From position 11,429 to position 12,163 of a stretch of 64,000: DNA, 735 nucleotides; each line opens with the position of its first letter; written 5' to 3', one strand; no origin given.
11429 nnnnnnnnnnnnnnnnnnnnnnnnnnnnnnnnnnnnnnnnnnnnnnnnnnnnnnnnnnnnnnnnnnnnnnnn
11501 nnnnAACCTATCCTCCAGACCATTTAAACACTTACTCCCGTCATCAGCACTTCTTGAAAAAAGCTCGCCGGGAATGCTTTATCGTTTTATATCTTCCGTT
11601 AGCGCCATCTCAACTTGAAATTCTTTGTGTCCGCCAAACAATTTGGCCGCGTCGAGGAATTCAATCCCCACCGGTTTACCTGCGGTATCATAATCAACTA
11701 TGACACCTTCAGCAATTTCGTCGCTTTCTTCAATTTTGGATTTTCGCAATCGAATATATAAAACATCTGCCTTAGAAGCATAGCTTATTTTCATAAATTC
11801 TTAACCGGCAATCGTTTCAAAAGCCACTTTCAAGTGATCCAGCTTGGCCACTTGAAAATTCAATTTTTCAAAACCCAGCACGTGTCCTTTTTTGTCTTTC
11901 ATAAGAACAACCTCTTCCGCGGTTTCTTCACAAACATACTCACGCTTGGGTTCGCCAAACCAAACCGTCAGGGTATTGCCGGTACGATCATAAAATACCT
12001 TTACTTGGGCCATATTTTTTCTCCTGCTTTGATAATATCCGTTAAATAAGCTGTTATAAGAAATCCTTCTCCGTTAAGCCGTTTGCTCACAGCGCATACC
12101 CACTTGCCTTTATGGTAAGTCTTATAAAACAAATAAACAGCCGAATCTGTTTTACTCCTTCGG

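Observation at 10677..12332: Accessory toxin-antitoxin-like islet embedded inside the gltB-gltD operon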

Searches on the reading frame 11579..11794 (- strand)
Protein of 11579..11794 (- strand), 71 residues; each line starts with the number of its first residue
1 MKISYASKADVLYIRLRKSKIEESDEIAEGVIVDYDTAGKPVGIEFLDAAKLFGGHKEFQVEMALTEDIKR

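Call 3: search_protein_families(library=pfam, proteins=[window:11579-11794:-], max_evalue=0.1)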
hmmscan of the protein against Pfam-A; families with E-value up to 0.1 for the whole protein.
window:11579-11794:- (71 aa): 1 family
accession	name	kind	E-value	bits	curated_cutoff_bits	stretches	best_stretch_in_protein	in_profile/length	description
PF10049.14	DUF2283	-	6.8e-18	65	23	1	2-49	1-48/49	Protein of unknown function (DUF2283)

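Call 4: search_protein_families(library=ncbifam, proteins=[window:11579-11794:-], max_evalue=0.1)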
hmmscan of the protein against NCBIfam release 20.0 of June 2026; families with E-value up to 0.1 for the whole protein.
window:11579-11794:- (71 aa): 0 families

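Call 8: search_protein_families(library=padloc, proteins=[window:11579-11794:-], max_evalue=1)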
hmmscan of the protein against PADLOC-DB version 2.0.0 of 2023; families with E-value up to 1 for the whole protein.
window:11579-11794:- (71 aa): 0 families

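Call 46: find_homologous_proteins(query=window:11579-11794:-, max_evalue=0.001)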
Query window:11579-11794:- (71 aa): 62 proteins with E <= 0.001 among 63 candidates.
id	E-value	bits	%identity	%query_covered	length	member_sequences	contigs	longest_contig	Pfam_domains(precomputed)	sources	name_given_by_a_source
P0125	2.4e-37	143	100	100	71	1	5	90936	PF10049.15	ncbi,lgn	-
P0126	2.8e-31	124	86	100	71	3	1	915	PF10049.15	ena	-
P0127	4.0e-30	120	83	100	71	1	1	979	PF10049.15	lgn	-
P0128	6.4e-30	120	82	100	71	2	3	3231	PF10049.15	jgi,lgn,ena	-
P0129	6.7e-30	119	82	100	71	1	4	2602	PF10049.15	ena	-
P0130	1.1e-29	119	82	100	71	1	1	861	PF10049.15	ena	-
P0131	1.3e-29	119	82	100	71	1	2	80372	PF10049.15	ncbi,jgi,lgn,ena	-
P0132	1.5e-29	118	83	100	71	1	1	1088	PF10049.15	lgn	-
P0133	2.3e-29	118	85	100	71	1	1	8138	PF10049.15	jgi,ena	-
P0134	1.1e-28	116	79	100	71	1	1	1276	PF10049.15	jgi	jgi:uncharacterized protein YuzE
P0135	2.1e-28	115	79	100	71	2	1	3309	PF10049.15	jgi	jgi:uncharacterized protein YuzE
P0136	2.1e-28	115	79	100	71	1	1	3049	PF10049.15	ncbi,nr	ncbi:MAG: DUF2283 domain-containing protein [Candidatus Omnitrophota bacterium]|nr:DUF2283 domain-co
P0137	3.9e-28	114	77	100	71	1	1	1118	PF10049.15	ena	-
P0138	7.3e-28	113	75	100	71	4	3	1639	PF10049.15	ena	-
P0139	8.4e-28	113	79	100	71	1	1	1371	PF10049.15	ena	-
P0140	8.5e-28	113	80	100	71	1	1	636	PF10049.15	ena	-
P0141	9.1e-28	113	79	99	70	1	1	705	PF10049.15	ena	-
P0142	1.0e-27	113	77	100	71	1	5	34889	PF10049.15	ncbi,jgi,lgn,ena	-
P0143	1.3e-27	112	76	100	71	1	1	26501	PF10049.15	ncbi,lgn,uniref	ncbi:hypothetical protein MNBD_UNCLBAC01-1929 [hydrothermal vent metagenome]|uniref:DUF2283 domain-c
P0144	1.6e-27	112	79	99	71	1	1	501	PF10049.15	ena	-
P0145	1.7e-27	112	76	100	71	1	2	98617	PF10049.15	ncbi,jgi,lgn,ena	-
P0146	2.3e-27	111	77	100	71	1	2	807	PF10049.15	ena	-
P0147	2.5e-27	111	80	100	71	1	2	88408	PF10049.15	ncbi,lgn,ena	-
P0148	3.0e-27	111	79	100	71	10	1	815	PF10049.15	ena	-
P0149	3.2e-27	111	79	100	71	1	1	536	PF10049.15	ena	-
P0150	2.7e-26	108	76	100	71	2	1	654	PF10049.15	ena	-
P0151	2.8e-26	108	76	99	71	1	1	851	PF10049.15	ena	-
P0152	2.9e-26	108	79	99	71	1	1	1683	PF10049.15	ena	-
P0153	3.0e-26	108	75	100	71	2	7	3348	PF10049.15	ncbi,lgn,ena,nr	ncbi:MAG TPA: DUF2283 domain-containing protein [Candidatus Omnitrophota bacterium]|nr:DUF2283 domai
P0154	5.5e-26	107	74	99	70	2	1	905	PF10049.15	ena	-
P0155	6.1e-26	107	76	100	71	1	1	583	PF10049.15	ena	-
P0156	8.7e-26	107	73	100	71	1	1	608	PF10049.15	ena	-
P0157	1.1e-25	106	70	100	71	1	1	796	PF10049.15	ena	-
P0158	1.2e-25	106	75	100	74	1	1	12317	PF10049.15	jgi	jgi:uncharacterized protein YuzE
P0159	1.6e-25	106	73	99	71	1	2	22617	PF10049.15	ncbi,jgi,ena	-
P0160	3.2e-25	105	73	99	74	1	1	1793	PF10049.15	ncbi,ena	-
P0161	3.3e-25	105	69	100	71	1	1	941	PF10049.15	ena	-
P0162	8.8e-25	103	73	99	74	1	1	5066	PF10049.15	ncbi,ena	-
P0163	9.0e-25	103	73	100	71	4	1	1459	PF10049.15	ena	-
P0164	1.8e-24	102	77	97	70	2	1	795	PF10049.15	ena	-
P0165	8.7e-24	100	74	99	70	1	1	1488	PF10049.15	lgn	-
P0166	9.4e-24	100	89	77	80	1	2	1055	PF10049.15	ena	-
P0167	1.1e-23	100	71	99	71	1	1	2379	PF10049.15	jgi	jgi:uncharacterized protein YuzE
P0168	2.7e-23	99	70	99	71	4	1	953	PF10049.15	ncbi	-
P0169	2.7e-23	99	70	99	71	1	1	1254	PF10049.15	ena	-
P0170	2.6e-22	96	73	94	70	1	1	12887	PF10049.15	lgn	-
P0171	3.8e-22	95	67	99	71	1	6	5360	PF10049.15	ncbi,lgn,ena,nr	ncbi:MAG: DUF2283 domain-containing protein [Candidatus Omnitrophica bacterium]|nr:DUF2283 domain-co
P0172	1.7e-21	93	66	99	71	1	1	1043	PF10049.15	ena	-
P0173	2.3e-21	93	69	94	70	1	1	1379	PF10049.15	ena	-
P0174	1.8e-19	87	67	94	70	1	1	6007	PF10049.15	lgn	-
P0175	2.0e-18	83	61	94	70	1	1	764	PF10049.15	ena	-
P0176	2.3e-18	83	61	94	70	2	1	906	PF10049.15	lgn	-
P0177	3.1e-18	83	75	80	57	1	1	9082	PF10049.15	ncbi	-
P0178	4.4e-18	82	60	94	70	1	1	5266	PF10049.15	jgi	jgi:uncharacterized protein YuzE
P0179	5.3e-14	69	57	94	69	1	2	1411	PF10049.15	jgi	jgi:uncharacterized protein YuzE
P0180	1.7e-12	65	55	93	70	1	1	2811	PF10049.15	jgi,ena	-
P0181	1.9e-12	65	60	77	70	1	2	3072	PF10049.15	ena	-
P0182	3.6e-12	64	55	92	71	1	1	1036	PF10049.15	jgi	jgi:uncharacterized protein YuzE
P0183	7.2e-12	63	55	93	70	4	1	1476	PF10049.15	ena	-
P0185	3.4e-7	48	79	46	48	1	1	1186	PF10049.15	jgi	-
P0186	1.3e-6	46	50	90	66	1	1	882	PF10049.15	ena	-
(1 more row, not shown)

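Call 47: find_encoding_contigs(protein=P0131, flank=2500, max_places=2)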
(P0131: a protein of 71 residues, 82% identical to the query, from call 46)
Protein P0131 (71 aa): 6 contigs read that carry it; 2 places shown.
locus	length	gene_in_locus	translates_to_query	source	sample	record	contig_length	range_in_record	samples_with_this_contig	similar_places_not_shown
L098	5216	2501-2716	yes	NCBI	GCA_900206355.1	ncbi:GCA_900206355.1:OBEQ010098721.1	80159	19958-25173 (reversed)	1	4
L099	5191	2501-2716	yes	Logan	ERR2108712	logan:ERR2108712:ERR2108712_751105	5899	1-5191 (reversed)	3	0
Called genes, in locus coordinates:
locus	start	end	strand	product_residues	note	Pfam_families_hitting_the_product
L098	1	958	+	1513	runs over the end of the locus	PF00310:GATase_2, PF04898:Glu_syn_central, PF01645:Glu_synthase, PF01493:GXGXG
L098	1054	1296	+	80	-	-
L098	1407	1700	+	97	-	PF01909:NTP_transf_2, PF18765:Polbeta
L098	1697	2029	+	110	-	PF01934:HepT-like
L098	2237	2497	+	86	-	PF14076:DUF4258 (weak)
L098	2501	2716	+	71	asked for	PF10049:DUF2283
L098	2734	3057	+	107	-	PF01909:NTP_transf_2, PF18765:Polbeta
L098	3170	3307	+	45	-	-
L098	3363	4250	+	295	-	-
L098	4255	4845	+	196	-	-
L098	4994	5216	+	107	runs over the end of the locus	PF22600:MTPAP-like_central (weak), PF01909:NTP_transf_2, PF18765:Polbeta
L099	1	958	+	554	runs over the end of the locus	?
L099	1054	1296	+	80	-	-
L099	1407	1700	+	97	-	PF01909:NTP_transf_2, PF18765:Polbeta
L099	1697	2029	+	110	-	PF01934:HepT-like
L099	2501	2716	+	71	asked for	PF10049:DUF2283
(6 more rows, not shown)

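Call 48: find_encoding_contigs(protein=P0145, flank=2500, max_places=2)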
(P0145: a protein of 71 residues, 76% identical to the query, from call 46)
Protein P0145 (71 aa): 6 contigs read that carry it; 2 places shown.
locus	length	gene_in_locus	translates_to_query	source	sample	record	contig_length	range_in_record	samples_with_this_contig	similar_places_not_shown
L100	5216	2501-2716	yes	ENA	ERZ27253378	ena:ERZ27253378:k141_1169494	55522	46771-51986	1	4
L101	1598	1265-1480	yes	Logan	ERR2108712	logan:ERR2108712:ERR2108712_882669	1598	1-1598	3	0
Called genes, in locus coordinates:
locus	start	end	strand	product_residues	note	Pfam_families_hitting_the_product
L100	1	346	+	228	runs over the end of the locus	PF01127:Sdh_cyt (faint)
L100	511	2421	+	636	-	PF00890:FAD_binding_2, PF01266:DAO (faint), PF07992:Pyr_redox_2 (faint), PF02910:Succ_DH_flav_C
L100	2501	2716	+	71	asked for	PF10049:DUF2283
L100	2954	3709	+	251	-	PF13085:Fer2_3, PF13187:Fer4_9 (faint), PF00037:Fer4 (weak), PF12797:Fer4_2 (weak), PF12837:Fer4_6 (weak), PF13237:Fer4_10 (weak), PF12838:Fer4_7 (weak), PF13183:Fer4_8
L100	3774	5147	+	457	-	PF04055:Radical_SAM, PF06969:HemN_C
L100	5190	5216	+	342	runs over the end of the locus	PF01208:URO-D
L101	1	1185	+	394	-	?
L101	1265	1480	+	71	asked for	PF10049:DUF2283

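Call 49: find_encoding_contigs(protein=P0147, flank=2500, max_places=2)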
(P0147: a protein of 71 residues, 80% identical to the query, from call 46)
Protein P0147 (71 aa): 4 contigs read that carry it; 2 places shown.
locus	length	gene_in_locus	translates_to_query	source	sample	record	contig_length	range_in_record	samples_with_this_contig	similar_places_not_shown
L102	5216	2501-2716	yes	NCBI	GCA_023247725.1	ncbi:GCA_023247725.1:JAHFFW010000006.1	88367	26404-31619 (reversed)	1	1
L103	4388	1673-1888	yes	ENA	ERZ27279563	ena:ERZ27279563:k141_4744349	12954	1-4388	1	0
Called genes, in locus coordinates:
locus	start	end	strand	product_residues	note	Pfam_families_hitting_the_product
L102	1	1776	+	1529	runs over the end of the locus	PF00310:GATase_2, PF04898:Glu_syn_central, PF01645:Glu_synthase, PF01493:GXGXG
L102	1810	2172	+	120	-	PF05168:HEPN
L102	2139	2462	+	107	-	PF01909:NTP_transf_2, PF18765:Polbeta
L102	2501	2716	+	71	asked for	PF10049:DUF2283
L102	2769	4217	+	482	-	PF14691:Fer4_20, PF00070:Pyr_redox (faint), PF00890:FAD_binding_2 (weak), PF01266:DAO (faint), PF03486:HI0933_like (weak), PF07992:Pyr_redox_2, PF13450:NAD_binding_8, PF13738:Pyr_redox_3 (faint)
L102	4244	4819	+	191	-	PF12895:ANAPC3 (faint), PF23914:TPR_CcmH_CycH (weak), PF00515:TPR_1 (faint), PF07719:TPR_2 (faint), PF13432:TPR_16 (weak), PF13414:TPR_11 (weak), PF14559:TPR_19, PF13432:TPR_16 (weak), +5 more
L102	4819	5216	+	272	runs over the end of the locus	-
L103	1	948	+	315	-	?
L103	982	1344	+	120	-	PF05168:HEPN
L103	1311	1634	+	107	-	PF01909:NTP_transf_2, PF18765:Polbeta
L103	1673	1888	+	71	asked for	PF10049:DUF2283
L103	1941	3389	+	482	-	PF14691:Fer4_20, PF00070:Pyr_redox (faint), PF00890:FAD_binding_2 (weak), PF01266:DAO (faint), PF03486:HI0933_like (weak), PF07992:Pyr_redox_2, PF13450:NAD_binding_8, PF13738:Pyr_redox_3 (faint)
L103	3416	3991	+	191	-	PF12895:ANAPC3 (faint), PF23914:TPR_CcmH_CycH (weak), PF00515:TPR_1 (faint), PF07719:TPR_2 (faint), PF13432:TPR_16 (weak), PF13414:TPR_11 (weak), PF14559:TPR_19, PF13432:TPR_16 (weak), +5 more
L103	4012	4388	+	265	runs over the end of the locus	-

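Call 55: search_solved_structures(query=window:11579-11794:-, max_evalue=1)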
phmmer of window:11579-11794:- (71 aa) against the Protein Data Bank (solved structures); distinct sequences matched with E-value up to 1: 0.

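Call 76: search_protein_families(library=phrogs, proteins=[window:11579-11794:-], max_evalue=0.01)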
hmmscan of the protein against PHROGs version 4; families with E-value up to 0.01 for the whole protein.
window:11579-11794:- (71 aa): 1 family
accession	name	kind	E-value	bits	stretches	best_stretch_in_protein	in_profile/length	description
phrog_36767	-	unknown function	0.0016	19.4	1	1-34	12-45/95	-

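Call 77: search_protein_families(library=pfam, proteins=[L098:1054-1296:+, L098:2237-2497:+, L098:3363-4250:+, L098:4255-4845:+, L102:1810-2172:+], max_evalue=0.01)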
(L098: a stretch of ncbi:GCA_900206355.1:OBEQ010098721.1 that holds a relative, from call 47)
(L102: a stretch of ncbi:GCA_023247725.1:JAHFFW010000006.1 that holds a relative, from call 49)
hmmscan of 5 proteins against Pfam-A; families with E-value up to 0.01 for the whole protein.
L098:1054-1296:+ (80 aa): 0 families

L098:2237-2497:+ (86 aa): 1 family
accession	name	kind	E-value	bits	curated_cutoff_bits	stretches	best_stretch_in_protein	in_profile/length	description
PF14076.12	DUF4258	-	9.3e-06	26.3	25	1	7-62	2-57/71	Domain of unknown function (DUF4258)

L098:3363-4250:+ (295 aa): 0 families

L098:4255-4845:+ (196 aa): 1 family
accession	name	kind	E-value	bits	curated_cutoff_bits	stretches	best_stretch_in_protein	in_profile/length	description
PF04123.18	DUF373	-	0.0067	16.3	28.3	1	44-127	259-320/335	Domain of unknown function (DUF373)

L102:1810-2172:+ (120 aa): 1 family
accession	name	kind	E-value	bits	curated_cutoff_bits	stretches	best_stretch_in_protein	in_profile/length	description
PF05168.19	HEPN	-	1.2e-17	64.6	22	1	3-113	9-115/117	HEPN domain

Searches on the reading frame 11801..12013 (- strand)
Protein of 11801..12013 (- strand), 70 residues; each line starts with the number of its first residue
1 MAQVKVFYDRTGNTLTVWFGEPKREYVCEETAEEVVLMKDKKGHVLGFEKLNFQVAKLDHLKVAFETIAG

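Call 3: search_protein_families(library=pfam, proteins=[window:11801-12013:-], max_evalue=0.1)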
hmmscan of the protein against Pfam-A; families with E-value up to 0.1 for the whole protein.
window:11801-12013:- (70 aa): 1 family
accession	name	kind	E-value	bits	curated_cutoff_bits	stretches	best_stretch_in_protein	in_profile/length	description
PF10049.14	DUF2283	-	1.1e-08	35.5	23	1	5-53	1-48/49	Protein of unknown function (DUF2283)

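Call 4: search_protein_families(library=ncbifam, proteins=[window:11801-12013:-], max_evalue=0.1)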
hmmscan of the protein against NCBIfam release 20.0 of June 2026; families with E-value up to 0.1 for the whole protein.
window:11801-12013:- (70 aa): 0 families

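Call 8: search_protein_families(library=padloc, proteins=[window:11801-12013:-], max_evalue=1)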
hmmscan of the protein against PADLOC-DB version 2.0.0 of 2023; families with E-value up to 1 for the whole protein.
window:11801-12013:- (70 aa): 0 families

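Call 76: search_protein_families(library=phrogs, proteins=[window:11801-12013:-], max_evalue=0.01)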
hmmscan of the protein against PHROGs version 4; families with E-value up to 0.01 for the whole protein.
window:11801-12013:- (70 aa): 0 families
